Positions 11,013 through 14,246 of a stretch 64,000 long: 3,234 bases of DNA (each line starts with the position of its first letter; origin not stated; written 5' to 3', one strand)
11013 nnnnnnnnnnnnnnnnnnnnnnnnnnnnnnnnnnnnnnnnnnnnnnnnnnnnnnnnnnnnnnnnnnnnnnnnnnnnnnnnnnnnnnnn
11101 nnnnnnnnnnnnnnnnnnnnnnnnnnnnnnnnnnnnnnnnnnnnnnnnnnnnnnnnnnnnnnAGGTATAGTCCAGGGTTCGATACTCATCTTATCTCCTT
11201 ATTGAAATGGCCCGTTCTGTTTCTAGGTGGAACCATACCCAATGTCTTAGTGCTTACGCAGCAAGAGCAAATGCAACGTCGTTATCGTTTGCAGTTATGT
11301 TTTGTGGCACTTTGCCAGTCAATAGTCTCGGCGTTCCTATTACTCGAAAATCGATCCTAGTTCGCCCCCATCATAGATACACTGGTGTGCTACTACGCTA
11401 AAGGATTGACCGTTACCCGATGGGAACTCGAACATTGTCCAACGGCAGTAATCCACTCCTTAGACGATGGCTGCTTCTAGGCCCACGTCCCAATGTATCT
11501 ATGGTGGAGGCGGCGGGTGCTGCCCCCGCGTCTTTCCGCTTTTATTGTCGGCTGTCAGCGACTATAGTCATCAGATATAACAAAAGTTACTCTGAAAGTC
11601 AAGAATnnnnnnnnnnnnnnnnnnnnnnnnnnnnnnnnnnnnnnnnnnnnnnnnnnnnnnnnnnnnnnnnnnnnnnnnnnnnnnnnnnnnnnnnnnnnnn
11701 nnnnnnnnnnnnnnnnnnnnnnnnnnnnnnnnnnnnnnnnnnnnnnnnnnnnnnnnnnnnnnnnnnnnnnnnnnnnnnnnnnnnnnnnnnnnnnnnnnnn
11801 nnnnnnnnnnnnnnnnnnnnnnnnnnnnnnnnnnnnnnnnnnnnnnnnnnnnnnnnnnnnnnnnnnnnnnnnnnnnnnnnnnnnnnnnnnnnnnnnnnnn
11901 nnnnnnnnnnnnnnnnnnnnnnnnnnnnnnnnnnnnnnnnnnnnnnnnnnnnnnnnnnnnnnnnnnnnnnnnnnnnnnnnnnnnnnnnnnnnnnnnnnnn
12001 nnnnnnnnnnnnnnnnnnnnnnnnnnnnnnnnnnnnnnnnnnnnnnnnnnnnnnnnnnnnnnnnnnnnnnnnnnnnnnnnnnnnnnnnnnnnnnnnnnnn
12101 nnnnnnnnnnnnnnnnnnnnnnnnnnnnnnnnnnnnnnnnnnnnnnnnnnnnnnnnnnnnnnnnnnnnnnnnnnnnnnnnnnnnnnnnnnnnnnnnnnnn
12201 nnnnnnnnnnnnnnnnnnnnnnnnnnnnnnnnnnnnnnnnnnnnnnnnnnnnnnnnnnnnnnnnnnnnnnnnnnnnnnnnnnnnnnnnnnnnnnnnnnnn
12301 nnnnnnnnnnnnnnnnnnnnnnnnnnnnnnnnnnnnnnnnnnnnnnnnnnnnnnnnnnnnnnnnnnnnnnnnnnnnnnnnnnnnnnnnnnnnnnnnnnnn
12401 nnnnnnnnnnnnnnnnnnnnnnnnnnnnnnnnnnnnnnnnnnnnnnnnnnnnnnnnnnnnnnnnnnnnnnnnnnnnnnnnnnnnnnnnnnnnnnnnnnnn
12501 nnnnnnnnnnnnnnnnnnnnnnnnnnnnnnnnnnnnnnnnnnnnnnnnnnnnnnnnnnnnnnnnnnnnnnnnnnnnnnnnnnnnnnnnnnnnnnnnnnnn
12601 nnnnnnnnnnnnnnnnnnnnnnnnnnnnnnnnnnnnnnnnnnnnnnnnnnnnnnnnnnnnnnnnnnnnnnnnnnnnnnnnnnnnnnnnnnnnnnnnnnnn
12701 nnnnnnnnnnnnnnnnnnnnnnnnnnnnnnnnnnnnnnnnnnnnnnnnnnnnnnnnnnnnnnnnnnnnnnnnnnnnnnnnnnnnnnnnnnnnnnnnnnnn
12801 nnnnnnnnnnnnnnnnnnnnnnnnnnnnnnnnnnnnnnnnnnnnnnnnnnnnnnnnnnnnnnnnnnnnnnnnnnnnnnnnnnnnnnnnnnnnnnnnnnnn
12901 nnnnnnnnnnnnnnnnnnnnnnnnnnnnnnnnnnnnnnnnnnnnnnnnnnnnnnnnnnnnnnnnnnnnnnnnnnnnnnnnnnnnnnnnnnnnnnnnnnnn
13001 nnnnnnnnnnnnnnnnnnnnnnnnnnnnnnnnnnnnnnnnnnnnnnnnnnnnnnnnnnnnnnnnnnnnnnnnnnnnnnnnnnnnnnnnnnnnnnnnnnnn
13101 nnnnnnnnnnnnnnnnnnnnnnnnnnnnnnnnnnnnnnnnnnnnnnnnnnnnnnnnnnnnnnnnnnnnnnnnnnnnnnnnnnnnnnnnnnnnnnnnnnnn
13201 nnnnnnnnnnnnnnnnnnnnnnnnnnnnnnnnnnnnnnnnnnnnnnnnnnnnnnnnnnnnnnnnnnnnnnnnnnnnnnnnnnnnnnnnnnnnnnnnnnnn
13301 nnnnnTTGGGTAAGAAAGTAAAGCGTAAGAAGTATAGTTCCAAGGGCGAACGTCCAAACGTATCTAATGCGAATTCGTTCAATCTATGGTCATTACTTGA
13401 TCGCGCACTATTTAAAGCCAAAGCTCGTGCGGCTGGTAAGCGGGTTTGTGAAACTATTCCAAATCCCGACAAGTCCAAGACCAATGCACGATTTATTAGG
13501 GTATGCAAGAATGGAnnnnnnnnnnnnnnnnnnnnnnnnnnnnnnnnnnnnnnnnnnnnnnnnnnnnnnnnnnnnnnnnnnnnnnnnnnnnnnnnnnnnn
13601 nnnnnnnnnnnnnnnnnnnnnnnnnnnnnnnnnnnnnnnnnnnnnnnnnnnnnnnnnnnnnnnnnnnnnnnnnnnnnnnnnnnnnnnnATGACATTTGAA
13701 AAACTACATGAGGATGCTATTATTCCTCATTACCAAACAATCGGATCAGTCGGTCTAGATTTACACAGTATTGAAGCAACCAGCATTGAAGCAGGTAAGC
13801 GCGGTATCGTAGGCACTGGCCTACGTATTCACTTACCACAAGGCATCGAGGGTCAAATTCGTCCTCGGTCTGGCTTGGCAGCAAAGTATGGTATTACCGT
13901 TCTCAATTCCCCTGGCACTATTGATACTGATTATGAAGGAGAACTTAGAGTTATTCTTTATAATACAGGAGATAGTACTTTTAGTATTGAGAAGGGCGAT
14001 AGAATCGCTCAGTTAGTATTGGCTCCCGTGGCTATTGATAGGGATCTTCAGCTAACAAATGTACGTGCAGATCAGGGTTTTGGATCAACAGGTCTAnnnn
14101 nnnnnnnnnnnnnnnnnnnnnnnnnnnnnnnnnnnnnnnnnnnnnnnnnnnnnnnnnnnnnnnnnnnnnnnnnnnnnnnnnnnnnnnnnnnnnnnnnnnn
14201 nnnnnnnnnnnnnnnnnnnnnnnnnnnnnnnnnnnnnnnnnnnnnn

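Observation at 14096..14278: Phage-encoded ribosomal protein bS21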

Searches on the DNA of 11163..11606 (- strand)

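Call 52: search_dna_similar(query=window:11163-11606:-, collection=phages, mode=distant, max_rows=20, max_evalue=0.001)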
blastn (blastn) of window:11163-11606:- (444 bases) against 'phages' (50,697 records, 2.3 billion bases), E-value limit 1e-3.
Records with a match: 2; places in all: 2; records where one place covers at least 80% of the query: 0.
Best place of each record, by identity: 90-95% 2.
By first word of the organism name: Erythrobacter 1; Sinorhizobium 1.
By host as written in the record: Erythrobacter sp. 1; Sinohrizobium meliloti NRRL L-50 1.
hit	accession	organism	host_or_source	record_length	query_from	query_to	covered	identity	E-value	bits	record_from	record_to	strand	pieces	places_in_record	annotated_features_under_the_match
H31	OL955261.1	Erythrobacter phage vB_EliS-L02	Erythrobacter sp.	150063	75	110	8%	94.4%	6e-6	57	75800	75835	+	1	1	none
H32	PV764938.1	Sinorhizobium phage Phosso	Sinohrizobium meliloti NRRL L-50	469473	365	398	8%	94.3%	2e-4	52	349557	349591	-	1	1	none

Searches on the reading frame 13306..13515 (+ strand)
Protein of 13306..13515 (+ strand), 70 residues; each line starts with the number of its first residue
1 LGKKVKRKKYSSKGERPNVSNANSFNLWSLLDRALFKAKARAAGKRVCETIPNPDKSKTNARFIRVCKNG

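Call 47: search_protein_families(library=pfam, proteins=[window:13306-13515:+], max_evalue=1)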
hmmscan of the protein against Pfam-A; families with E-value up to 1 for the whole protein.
seq(70 aa): 0 families

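Call 48: search_protein_families(library=phrogs, proteins=[window:13306-13515:+], max_evalue=0.01)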
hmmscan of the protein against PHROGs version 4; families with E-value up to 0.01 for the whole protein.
seq(70 aa): 0 families

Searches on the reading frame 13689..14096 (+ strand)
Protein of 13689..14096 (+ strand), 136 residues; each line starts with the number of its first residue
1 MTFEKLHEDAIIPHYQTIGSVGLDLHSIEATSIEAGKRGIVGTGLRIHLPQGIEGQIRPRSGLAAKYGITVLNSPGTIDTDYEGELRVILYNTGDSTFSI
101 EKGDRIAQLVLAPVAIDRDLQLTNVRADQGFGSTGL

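Call 3: search_protein_families(library=pfam, proteins=[window:13689-14096:+], max_evalue=0.1)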
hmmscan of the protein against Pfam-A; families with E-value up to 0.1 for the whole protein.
window:13689-14096:+ (136 aa): 2 families
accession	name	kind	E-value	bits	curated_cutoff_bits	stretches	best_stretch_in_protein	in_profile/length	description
PF00692.24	dUTPase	-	1.5e-30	106.1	22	1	9-135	2-129/129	dUTPase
PF22769.1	DCD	-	9.9e-10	39.1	27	1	32-112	72-151/153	dCTP deaminase-like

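Call 4: search_protein_families(library=ncbifam, proteins=[window:13689-14096:+], max_evalue=0.1)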
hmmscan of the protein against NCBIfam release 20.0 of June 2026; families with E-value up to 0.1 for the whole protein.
window:13689-14096:+ (136 aa): 7 families
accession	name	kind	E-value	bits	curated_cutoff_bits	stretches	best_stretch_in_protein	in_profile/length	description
TIGR00576.1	dut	superfamily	9.9e-46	155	102.55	1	2-135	3-142/143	dUTP diphosphatase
NF001862.0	PRK00601.1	equivalog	1.5e-45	154.5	103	1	4-135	11-148/150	dUTP diphosphatase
NF010561.0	PRK13956.1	equivalog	2.1e-15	56.8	223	1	6-135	12-146/147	dUTP diphosphatase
TIGR02274.1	dCTP_deam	equivalog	1.1e-10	41.5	92.8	1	2-114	42-154/180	dCTP deaminase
NF002598.0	PRK02253.1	equivalog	8.3e-06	25.4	130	1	46-116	85-152/167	deoxyuridine 5'-triphosphate nucleotidohydrolase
TIGR02483.1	PFK_mixed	subfamily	0.084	11.9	430.55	0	30-94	80-144/325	phosphofructokinase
TIGR00761.1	argB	equivalog_domain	0.092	12.3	151.3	0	110-129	139-158/231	acetylglutamate kinase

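Call 5: search_protein_families(library=phrogs, proteins=[window:13689-14096:+], max_evalue=0.01)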
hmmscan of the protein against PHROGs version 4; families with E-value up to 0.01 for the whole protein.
window:13689-14096:+ (136 aa): 3 families
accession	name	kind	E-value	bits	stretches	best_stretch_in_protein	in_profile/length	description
phrog_135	-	DNA, RNA and nucleotide metabolism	8.8e-46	158.4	1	3-135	149-290/463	dUTPase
phrog_1663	-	DNA, RNA and nucleotide metabolism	2.9e-05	24.3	1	46-114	127-194/303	dCTP deaminase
phrog_36630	-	unknown function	0.0078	17.2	0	11-49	18-58/72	-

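Call 56: search_dna_similar(query=window:13689-14096:+, collection=phages, mode=protein, max_rows=12)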
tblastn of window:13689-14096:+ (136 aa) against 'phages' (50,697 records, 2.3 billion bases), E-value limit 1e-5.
Records with a match: 2365; places in all: 2372; records where one place covers at least 80% of the query: 2142.
Best place of each record, by identity: <60% 2365.
By first word of the organism name: Vibrio 498; Salmonella 295; Escherichia 229; Staphylococcus 209; Pseudomonas 112; Klebsiella 110; Arthrobacter 107; Lactococcus 79; Aeromonas 55; Bacteriophage 54; and 88 more.
By host as written in the record: - 578; Escherichia coli 90; Arthrobacter sp. ATCC 21022 89; Klebsiella pneumoniae 53; Staphylococcus aureus 43; Pseudomonas aeruginosa 39; Salmonella enterica subsp. enterica serovar Enteritidis PT1 39; Vibrio harveyi BAA-1116 36; and 522 more.
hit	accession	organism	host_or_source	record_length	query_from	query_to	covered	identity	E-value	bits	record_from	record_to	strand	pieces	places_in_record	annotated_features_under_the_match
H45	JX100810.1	Caulobacter phage CcrColossus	Caulobacter crescentus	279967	12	136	92%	52.6%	3e-32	124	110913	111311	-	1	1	putative dUTP pyrophosphatase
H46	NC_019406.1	Caulobacter phage CcrColossus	Caulobacter crescentus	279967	12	136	92%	52.6%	3e-32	124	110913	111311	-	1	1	dUTPase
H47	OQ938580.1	Arthrobacter phage Ottawa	Arthrobacter globiformis B-2979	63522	1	135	99%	48.2%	5e-30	118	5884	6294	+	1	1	18: deoxyuridine triphosphatase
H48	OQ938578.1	Arthrobacter phage Kharcho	Arthrobacter globiformis B-2979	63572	1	135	99%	48.2%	5e-30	118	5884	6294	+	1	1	18: deoxyuridine triphosphatase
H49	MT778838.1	Rhizobium phage V1VFA-S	-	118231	6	135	96%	50.0%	1e-30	120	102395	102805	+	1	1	deoxyuridine 5'-triphosphate nucleotidohydrolase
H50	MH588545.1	Caulobacter phage CcrPW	Caulobacter vibrioides CB15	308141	12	136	92%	51.9%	5e-31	121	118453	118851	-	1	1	deoxyuridine 5'-triphosphate nucleotidohydrolase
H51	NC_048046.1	Caulobacter phage CcrPW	Caulobacter vibrioides CB15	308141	12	136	92%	51.9%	5e-31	121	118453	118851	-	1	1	dUTPase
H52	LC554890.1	Ralstonia phage RP13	Ralstonia solanacearum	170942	6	136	96%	48.6%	3e-29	116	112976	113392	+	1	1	dUTP diphosphatase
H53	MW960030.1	Rhizobium phage RHph_X66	R. phaseoli sv. phaseoli INC 2-5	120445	6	135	96%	48.9%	5e-31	121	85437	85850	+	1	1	deoxyuridine 5'-triphosphate nucleotidohydrolase protein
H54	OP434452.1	Arthrobacter phage Pureglobe5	Arthrobacter globiformis B-2979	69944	4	136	98%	46.8%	1e-23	100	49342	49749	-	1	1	81: deoxyuridine triphosphatase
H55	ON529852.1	Brevundimonas phage vB_BpoS-Kabachok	Brevundimonas pondensis LVF1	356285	9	135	93%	48.9%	4e-32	124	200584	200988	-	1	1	dUTP pyrophosphatase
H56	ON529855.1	Brevundimonas phage vB_BpoS-Domovoi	Brevundimonas pondensis EIF1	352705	9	135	93%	48.9%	7e-32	123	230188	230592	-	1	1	dUTP pyrophosphatase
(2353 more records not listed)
